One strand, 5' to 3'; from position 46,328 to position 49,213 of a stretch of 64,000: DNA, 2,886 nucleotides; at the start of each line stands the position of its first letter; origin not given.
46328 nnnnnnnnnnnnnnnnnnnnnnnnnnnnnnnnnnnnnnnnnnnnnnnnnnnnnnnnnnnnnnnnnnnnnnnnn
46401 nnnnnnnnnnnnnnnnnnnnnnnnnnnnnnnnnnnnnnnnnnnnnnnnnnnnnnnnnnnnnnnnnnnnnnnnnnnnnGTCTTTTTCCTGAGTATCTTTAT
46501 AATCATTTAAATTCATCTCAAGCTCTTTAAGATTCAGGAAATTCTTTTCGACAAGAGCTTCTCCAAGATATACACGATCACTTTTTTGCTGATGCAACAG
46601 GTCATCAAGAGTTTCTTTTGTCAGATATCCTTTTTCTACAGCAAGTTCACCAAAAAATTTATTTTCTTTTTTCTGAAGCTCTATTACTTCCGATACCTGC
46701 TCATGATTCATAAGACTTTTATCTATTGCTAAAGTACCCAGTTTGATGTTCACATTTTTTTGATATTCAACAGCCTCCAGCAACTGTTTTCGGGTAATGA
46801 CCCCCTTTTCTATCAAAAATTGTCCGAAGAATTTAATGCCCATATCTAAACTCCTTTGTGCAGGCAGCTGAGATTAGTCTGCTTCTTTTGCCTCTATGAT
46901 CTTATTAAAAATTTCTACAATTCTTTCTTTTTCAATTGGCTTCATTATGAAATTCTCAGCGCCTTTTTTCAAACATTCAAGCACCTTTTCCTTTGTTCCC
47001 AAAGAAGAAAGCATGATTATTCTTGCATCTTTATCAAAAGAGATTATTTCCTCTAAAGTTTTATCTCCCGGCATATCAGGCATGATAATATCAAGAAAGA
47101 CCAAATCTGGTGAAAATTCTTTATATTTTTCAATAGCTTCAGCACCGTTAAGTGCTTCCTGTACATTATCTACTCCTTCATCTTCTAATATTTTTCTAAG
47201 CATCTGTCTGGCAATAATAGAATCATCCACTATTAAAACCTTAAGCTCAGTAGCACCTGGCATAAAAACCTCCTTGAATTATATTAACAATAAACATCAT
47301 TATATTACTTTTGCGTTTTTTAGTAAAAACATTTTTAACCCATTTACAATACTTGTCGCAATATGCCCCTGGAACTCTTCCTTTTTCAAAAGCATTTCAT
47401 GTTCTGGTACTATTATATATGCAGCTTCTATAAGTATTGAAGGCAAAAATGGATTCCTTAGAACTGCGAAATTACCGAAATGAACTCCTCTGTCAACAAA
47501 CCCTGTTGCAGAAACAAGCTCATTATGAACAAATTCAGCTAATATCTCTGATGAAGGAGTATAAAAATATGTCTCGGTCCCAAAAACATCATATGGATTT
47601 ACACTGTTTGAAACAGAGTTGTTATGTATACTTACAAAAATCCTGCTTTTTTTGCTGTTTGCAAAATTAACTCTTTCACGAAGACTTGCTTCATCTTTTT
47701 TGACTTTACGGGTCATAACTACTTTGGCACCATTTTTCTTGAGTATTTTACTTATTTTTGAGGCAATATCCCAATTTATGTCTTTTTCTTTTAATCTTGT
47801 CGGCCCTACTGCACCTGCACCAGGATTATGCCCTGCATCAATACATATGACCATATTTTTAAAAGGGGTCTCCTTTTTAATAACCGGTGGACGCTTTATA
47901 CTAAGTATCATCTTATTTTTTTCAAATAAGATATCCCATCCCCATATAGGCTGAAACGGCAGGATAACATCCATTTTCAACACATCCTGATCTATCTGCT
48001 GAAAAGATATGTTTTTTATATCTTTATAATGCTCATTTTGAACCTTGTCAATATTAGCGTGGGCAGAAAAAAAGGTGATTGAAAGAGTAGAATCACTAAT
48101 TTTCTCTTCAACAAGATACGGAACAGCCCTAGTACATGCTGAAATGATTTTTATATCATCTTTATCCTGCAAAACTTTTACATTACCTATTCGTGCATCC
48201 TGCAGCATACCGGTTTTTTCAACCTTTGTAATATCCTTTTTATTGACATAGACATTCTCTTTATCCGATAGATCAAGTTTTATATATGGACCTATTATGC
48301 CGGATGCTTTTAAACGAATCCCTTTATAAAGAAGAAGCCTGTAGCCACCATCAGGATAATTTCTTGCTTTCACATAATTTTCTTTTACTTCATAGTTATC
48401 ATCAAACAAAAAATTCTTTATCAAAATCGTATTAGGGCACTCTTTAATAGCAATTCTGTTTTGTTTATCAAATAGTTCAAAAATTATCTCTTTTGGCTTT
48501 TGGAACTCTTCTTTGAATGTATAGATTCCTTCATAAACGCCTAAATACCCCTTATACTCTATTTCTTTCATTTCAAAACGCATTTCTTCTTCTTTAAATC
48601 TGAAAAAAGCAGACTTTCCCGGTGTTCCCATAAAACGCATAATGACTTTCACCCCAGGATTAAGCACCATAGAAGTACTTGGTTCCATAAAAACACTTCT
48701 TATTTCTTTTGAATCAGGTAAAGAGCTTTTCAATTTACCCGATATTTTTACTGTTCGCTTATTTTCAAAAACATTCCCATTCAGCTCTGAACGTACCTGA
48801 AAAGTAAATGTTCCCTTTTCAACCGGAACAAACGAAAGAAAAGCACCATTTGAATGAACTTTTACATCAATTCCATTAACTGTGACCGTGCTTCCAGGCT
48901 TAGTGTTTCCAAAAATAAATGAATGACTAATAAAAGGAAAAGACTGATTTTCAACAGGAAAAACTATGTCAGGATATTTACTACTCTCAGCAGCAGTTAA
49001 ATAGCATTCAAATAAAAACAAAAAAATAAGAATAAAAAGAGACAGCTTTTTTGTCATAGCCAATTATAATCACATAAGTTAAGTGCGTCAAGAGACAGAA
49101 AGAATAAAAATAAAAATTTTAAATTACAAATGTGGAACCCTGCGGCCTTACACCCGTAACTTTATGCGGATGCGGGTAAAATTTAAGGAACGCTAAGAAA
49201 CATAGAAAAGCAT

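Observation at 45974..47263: CheY gene followed by a CheX-type phosphatase fused to four MshEN-like c-di-GMP-binding motifs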

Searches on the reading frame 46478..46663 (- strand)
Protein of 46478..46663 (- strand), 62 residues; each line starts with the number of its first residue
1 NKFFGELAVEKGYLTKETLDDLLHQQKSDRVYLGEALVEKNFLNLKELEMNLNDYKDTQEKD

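Call 52: search_protein_families(library=ncbifam, proteins=[window:46478-46663:-], max_evalue=0.01)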
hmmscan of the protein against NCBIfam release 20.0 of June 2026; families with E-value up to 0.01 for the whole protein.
seq(62 aa): 3 families
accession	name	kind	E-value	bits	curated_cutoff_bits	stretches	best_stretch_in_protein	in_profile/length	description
NF053729.1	c-di-GMP_motif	domain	7.2e-10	38.5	38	1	4-49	2-47/53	cyclic di-GMP-binding domain-containing protein, MshE-related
TIGR03029.1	EpsG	equivalog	0.0045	16.2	313.8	1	4-52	5-53/274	chain length determinant protein tyrosine kinase EpsG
NF008411.1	PRK11234.1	equivalog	0.0076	14.7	1170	1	4-58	484-537/723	cyclic di-3',5'-guanylate-activated glycosyltransferase NfrB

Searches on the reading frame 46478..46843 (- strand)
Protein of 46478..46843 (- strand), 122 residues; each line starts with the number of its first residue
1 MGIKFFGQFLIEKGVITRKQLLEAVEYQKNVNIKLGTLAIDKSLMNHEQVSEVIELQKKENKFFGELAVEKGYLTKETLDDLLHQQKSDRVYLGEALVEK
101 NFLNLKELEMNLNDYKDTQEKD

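Call 44: search_solved_structures(query=window:46478-46843:-, max_evalue=1, show_alignments=5)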
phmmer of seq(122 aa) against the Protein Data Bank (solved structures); distinct sequences matched with E-value up to 1: 17.
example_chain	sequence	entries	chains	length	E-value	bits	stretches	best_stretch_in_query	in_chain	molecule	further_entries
6f8l_G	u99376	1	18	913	3.5e-10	43.6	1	6-81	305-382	Type IV pilus assembly protein PilF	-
5htl_A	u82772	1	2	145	0.017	18.9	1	5-50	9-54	MSHA biogenesis protein MshE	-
1vdk_A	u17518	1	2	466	0.034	17.9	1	22-83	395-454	Fumarate hydratase class II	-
8pdk_A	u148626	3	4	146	0.046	17.5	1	33-102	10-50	c-di-GMP binding domain of the ATPase enzyme PilF | ATP-binding motif-containing protein pilF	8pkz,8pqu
8pe0_A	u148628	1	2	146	0.049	17.4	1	61-102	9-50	c-di-GMP binding domain of the ATPase enzyme PilF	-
9glg_A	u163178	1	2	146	0.055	17.2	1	63-102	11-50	ATP-binding motif-containing protein pilF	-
6ejf_J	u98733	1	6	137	0.062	17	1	34-102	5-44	Type IV pilus assembly protein PilF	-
8pfa_A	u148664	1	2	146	0.067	16.9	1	63-102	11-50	c-di-GMP binding domain of the ATPase enzyme PilF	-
9gl5_A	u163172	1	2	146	0.12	16.1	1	33-102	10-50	ATP-binding motif-containing protein pilF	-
9g1w_A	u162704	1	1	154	0.14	15.9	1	2-55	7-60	Type IV pilus assembly ATPase PilB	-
2few_A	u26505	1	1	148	0.45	14.3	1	59-98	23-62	PTS system mannitol-specific EIICBA component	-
1a3a_A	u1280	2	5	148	0.49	14.2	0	59-98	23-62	MANNITOL-SPECIFIC EII | PTS SYSTEM, MANNITOL-SPECIFIC IIABC COMPONENT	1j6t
6olj_C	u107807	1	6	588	0.55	14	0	6-52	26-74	Type IV pilus biogenesis ATPase PilB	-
5tsg_B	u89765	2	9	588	0.55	14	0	6-52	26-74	Type IV pilus biogenesis ATPase PilB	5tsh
5xun_A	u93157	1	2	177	0.92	13.3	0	10-46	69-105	Acetyltransferase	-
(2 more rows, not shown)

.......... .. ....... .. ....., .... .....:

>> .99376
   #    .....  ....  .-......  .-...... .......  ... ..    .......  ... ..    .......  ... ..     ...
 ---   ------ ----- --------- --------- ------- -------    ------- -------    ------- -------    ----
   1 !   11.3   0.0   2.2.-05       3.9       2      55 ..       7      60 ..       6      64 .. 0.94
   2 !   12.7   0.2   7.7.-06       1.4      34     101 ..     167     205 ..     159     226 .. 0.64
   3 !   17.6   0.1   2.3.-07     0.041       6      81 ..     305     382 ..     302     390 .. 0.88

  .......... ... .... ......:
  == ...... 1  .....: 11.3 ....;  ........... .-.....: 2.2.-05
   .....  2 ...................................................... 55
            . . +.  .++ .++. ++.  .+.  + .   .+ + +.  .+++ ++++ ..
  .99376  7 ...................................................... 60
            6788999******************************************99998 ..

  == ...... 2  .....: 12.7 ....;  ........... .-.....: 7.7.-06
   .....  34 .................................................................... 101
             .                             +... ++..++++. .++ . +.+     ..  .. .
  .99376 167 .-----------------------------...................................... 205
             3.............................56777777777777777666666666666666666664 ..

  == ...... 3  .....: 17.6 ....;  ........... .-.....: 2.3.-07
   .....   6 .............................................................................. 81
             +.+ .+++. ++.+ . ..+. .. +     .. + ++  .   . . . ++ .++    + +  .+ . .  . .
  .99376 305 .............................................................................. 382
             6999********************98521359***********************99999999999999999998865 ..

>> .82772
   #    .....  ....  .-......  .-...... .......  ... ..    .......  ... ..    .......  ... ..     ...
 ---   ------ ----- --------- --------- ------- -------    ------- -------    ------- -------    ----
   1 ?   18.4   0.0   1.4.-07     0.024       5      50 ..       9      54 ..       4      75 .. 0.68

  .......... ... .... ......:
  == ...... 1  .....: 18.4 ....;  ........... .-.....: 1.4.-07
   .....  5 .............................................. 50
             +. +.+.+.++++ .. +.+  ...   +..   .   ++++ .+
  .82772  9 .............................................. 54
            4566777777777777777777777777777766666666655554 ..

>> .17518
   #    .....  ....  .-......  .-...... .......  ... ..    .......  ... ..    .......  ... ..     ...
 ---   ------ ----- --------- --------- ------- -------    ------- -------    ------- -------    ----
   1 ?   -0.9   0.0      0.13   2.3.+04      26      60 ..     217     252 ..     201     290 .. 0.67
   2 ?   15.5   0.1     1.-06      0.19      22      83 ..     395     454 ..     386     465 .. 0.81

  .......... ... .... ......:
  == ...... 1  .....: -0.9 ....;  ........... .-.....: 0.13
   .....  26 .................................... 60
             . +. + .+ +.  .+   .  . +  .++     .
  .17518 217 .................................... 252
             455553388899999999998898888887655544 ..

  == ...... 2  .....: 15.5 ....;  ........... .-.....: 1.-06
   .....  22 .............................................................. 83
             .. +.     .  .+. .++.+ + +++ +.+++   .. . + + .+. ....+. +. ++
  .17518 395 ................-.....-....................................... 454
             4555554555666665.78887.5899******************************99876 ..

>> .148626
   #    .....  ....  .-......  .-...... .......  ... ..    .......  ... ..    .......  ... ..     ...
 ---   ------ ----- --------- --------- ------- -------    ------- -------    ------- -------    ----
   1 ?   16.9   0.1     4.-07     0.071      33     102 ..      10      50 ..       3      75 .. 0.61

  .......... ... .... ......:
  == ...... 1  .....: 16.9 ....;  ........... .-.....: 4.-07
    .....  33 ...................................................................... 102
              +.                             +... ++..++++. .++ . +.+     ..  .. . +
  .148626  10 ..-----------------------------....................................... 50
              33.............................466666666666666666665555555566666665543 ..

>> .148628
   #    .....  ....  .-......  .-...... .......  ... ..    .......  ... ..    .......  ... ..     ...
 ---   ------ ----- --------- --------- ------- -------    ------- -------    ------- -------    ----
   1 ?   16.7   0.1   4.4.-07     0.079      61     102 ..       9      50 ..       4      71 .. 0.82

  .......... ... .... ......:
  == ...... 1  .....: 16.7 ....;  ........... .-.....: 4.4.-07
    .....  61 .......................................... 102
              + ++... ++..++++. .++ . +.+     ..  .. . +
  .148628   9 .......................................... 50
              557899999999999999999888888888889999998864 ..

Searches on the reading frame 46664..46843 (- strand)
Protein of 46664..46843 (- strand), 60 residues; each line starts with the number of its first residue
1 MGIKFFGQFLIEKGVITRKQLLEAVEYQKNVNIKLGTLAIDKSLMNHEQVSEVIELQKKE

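Call 52: search_protein_families(library=ncbifam, proteins=[window:46664-46843:-], max_evalue=0.01)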
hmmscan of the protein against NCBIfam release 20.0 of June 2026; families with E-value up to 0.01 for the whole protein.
seq(60 aa): 3 families
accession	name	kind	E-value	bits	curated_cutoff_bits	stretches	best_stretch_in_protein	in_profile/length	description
NF053729.1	c-di-GMP_motif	domain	1.5e-13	50.3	38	1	6-57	2-53/53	cyclic di-GMP-binding domain-containing protein, MshE-related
NF012033.0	PRK15489.1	equivalog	0.00014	20.1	537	1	6-58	493-545/703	glycosyl transferase family protein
NF008411.1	PRK11234.1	equivalog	0.0012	17.3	1170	1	6-57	484-534/723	cyclic di-3',5'-guanylate-activated glycosyltransferase NfrB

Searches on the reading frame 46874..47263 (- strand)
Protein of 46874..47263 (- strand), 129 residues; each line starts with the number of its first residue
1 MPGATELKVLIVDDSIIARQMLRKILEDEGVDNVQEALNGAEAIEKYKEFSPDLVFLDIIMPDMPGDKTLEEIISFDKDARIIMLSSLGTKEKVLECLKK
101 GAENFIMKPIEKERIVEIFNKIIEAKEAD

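Call 3: search_protein_families(library=pfam, proteins=[window:46874-47263:-], max_evalue=1)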
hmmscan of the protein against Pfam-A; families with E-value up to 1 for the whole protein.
window:46874-47263:- (129 aa): 2 families
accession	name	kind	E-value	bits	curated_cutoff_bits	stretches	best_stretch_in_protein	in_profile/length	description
PF00072.30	Response_reg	-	5.9e-29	100.9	30.2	1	9-118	1-109/111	Response regulator receiver domain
PF13847.12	Methyltransf_31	-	0.0053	16.9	27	1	22-119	44-141/145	Methyltransferase domain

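Call 4: search_protein_families(library=ncbifam, proteins=[window:46874-47263:-], max_evalue=1)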
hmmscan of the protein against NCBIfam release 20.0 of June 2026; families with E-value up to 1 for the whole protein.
window:46874-47263:- (129 aa): 103 families (the best 25 are shown)
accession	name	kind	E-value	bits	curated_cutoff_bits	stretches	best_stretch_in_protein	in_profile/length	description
NF041367.1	CheY_Halo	equivalog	1.4e-29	102.8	200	1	9-122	1-113/114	chemotaxis protein CheY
NF001965.0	PRK00742.1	subfamily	3.6e-25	88.9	293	1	6-113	3-112/357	chemotaxis-specific protein-glutamate methyltransferase CheB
NF007935.0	PRK10651.1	equivalog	9.2e-22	77.3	250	1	6-122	6-123/216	two-component system response regulator NarL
NF008469.0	PRK11361.1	equivalog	3.1e-19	69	714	1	7-123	5-120/461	acetoacetate metabolism transcriptional regulator AtoC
NF009206.0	PRK12555.1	subfamily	2.3e-18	66.3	342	1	8-112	2-108/340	chemotaxis-specific protein-glutamate methyltransferase CheB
NF045505.1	RR_RssB_Pseudo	equivalog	3.2e-17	62.7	700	1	6-117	5-115/394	two-component system response regulator RssB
NF007969.0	PRK10693.1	equivalog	3.6e-17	62.4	329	1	7-112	8-112/337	two-component system response regulator RssB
NF051870.1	NAssimRespRegNtrX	equivalog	3.9e-17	62.3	600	1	8-126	3-122/452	nitrogen assimilation response regulator NtrX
NF040689.1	MtrAB_MtrA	equivalog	4.2e-17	62.2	300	1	9-116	1-106/219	MtrAB system response regulator MtrA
TIGR02875.1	spore_0_A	equivalog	5e-17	62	200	1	7-123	3-122/262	sporulation transcription factor Spo0A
NF045944.1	ResRegRpaBCyano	equivalog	7.1e-16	58.3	330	1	10-121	1-114/229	response regulator transcription factor RpaB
NF052445.1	RespRegMctR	equivalog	9.7e-16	57.8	300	1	7-124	2-120/205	two-component system response regulator MctR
NF008677.0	PRK11697.1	equivalog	1e-15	57.8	246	1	7-125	2-118/238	two-component system response regulator BtsR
NF007708.0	PRK10403.1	equivalog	1.2e-15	57.6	343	1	1-120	1-121/215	nitrate/nitrite response regulator protein NarP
NF007135.0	PRK09581.1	equivalog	1.5e-15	56.9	474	1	8-114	4-111/457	PleD family two-component system response regulator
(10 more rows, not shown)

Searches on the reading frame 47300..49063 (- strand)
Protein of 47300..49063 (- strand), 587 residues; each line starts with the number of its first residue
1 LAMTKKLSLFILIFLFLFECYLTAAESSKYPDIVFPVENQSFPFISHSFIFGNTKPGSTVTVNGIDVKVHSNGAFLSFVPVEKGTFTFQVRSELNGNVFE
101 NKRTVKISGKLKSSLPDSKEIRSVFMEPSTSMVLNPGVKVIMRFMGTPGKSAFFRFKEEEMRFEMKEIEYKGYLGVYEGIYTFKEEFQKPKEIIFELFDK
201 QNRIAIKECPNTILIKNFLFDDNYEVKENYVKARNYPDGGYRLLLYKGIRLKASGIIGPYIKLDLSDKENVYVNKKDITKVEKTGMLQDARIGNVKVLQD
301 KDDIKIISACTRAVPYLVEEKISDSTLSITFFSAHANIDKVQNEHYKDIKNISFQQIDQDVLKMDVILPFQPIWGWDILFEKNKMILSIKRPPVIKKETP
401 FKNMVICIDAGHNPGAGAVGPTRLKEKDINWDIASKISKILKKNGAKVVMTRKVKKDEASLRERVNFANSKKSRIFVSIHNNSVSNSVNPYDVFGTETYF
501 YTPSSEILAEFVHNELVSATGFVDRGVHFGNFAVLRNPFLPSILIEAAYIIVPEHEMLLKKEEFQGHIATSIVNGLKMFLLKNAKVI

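Call 3: search_protein_families(library=pfam, proteins=[window:47300-49063:-], max_evalue=1)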
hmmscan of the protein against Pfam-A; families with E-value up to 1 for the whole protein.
window:47300-49063:- (587 aa): 2 families
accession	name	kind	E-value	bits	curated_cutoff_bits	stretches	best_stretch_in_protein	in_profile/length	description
PF01520.23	Amidase_3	-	9.8e-43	146.6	27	1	406-577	1-173/174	N-acetylmuramoyl-L-alanine amidase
PF09136.16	Glucodextran_B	-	0.0001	22.6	27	1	58-106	31-80/83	Glucodextranase, domain B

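Call 4: search_protein_families(library=ncbifam, proteins=[window:47300-49063:-], max_evalue=1)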
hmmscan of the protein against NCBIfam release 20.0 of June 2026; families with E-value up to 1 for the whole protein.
window:47300-49063:- (587 aa): 6 families
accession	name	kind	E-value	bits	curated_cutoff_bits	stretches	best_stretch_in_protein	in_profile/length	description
TIGR02883.1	spore_cwlD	equivalog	8.9e-27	94.4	221.55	1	405-578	2-188/189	N-acetylmuramoyl-L-alanine amidase CwlD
NF038267.1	amidase_AmiC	exception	5e-20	71.5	700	2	402-487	185-271/407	N-acetylmuramoyl-L-alanine amidase AmiC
NF007652.1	PRK10319.1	equivalog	1.4e-18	67.2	400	2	402-486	56-141/291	N-acetylmuramoyl-L-alanine amidase AmiA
NF007751.0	PRK10431.1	equivalog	2.2e-16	59.5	532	2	391-486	179-275/445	N-acetylmuramoyl-L-alanine amidase AmiB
NF038140.1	amidase_Rv3717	exception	8.3e-09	35.2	335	1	417-580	58-231/233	Rv3717 family N-acetylmuramoyl-L-alanine amidase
NF050040.1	horm_taper_TftA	equivalog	0.042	12.6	500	1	456-580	55-184/450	hormogonium tapered terminus morphoprotein TftA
